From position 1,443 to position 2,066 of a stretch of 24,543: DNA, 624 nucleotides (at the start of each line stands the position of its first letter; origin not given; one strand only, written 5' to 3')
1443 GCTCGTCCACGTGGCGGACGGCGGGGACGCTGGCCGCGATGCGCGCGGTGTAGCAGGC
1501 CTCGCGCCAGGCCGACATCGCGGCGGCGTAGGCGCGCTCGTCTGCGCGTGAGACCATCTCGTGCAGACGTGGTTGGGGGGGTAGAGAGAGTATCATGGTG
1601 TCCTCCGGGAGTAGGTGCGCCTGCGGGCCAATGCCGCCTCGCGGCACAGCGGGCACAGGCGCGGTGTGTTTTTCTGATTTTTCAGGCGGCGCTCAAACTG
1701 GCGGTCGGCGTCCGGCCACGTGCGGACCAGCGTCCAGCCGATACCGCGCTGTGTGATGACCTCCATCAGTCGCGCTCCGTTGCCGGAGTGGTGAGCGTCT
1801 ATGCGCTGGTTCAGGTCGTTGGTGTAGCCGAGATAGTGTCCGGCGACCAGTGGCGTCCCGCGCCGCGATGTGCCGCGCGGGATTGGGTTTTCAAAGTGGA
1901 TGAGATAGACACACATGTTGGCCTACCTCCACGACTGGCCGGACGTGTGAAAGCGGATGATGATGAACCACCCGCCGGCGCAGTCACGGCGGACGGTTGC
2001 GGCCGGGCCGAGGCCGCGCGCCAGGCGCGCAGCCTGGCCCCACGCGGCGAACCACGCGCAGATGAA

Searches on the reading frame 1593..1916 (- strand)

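Call 73: search_protein_families(library=pfam, proteins=[window:1593-1916:-], max_evalue=0.01)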
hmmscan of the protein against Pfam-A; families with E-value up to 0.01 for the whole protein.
window:1593-1916:- (107 aa): 1 family
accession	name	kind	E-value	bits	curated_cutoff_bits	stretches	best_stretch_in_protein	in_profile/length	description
PF01541.30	GIY-YIG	-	1.7e-05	25.5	22.6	1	26-84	13-74/78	GIY-YIG catalytic domain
